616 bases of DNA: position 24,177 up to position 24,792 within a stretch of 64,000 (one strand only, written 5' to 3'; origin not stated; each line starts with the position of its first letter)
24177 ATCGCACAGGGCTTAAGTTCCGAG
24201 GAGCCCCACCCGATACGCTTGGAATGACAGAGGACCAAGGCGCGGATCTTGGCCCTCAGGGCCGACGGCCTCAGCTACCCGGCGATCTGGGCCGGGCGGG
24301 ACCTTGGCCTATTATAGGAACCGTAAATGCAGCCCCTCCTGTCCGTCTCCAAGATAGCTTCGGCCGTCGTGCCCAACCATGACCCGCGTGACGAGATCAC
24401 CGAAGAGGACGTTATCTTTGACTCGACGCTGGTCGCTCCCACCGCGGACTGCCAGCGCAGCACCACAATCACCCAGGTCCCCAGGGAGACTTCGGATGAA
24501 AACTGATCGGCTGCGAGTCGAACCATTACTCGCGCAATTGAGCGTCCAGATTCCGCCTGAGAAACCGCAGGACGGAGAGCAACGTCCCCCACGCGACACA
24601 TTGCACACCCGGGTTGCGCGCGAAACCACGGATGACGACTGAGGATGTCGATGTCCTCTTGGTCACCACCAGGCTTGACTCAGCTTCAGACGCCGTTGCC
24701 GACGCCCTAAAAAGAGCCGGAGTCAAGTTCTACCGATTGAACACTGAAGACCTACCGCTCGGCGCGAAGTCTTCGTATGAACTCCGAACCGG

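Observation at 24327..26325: Two coupled small ORFs with a shared Thr/Asp/Glu-rich C-terminal core upstream of a microviridin-type ATP-grasp ligase: candidate graspetide (omega-ester RiPP) cassette with an unfamiliar core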

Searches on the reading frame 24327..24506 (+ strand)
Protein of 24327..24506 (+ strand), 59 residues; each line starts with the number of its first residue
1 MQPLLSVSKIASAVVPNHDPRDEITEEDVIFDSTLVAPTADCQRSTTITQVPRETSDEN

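Call 3: search_protein_families(library=pfam, proteins=[window:24327-24506:+], max_evalue=1)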
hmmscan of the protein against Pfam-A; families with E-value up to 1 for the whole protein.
window:24327-24506:+ (59 aa): 0 families

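Call 4: search_protein_families(library=ncbifam, proteins=[window:24327-24506:+], max_evalue=1)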
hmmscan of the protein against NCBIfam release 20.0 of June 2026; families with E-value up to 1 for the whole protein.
window:24327-24506:+ (59 aa): 0 families

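Call 69: search_protein_families(library=padloc, proteins=[window:24327-24506:+], max_evalue=1)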
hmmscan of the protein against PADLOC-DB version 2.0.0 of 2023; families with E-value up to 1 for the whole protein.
window:24327-24506:+ (59 aa): 0 families

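Call 88: find_homologous_proteins(query=A3, max_evalue=0.01)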
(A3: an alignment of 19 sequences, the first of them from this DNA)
Query A3 (19 sequences) (59 aa, profile of the alignment): 83 proteins with E <= 0.01 among 186 candidates.
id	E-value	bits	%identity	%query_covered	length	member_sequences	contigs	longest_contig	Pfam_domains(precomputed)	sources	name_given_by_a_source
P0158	5.1e-19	86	47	25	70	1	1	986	-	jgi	jgi:hypothetical protein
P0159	2.7e-18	84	-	-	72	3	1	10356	-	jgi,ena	jgi:hypothetical protein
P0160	1.1e-17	82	50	24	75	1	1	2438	-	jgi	jgi:hypothetical protein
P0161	2.0e-17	81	40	34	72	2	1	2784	-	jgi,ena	-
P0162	3.1e-17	81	50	24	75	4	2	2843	-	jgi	jgi:hypothetical protein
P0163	3.9e-16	77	42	32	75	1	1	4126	-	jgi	jgi:hypothetical protein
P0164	5.3e-16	77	-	-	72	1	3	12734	-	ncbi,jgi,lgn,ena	ncbi:MAG: hypothetical protein ABSD64_14830 [Terriglobales bacterium]|jgi:hypothetical protein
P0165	8.2e-16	76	36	37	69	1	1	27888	-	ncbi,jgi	jgi:hypothetical protein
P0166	1.3e-15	76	-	-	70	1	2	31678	-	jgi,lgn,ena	-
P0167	1.7e-15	75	-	-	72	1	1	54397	-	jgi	-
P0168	2.0e-15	75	57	24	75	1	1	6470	-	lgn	-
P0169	3.2e-15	74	-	-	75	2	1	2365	-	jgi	jgi:hypothetical protein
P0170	3.3e-15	74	-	-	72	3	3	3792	-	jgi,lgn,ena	jgi:hypothetical protein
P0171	4.4e-15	74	-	-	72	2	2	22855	-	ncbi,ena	-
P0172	8.1e-15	73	47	25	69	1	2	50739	-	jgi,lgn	jgi:hypothetical protein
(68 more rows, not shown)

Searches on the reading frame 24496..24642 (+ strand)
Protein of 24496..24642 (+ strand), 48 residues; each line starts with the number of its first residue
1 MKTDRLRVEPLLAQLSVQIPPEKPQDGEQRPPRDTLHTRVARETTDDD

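Call 3: search_protein_families(library=pfam, proteins=[window:24496-24642:+], max_evalue=1)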
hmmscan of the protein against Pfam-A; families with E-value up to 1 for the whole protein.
window:24496-24642:+ (48 aa): 0 families

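Call 4: search_protein_families(library=ncbifam, proteins=[window:24496-24642:+], max_evalue=1)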
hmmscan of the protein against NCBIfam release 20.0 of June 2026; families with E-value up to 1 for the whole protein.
window:24496-24642:+ (48 aa): 0 families

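Call 69: search_protein_families(library=padloc, proteins=[window:24496-24642:+], max_evalue=1)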
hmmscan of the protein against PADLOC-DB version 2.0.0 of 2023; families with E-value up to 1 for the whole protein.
window:24496-24642:+ (48 aa): 0 families

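Call 101: search_protein_representatives(protein=window:24496-24642:+)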
Query: 48 residues. Proteins with E-value up to 0.001 (for the whole library): 9; up to 1e-10: 0; up to 1e-30: 0. The best 9 are listed.
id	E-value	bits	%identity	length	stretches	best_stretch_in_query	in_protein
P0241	6.4e-10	53.9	71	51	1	1-48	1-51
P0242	5.1e-08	48.1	60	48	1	1-48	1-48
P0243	9.3e-07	44.2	64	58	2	1-33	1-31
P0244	4.2e-06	42.2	56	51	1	1-48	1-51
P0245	2.3e-05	39.9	56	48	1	1-48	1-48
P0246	1.4e-04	37.5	53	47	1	3-48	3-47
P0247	1.8e-04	37.1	78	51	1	1-27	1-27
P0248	5.9e-04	35.5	52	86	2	25-47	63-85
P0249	7.3e-04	35.3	58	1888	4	16-36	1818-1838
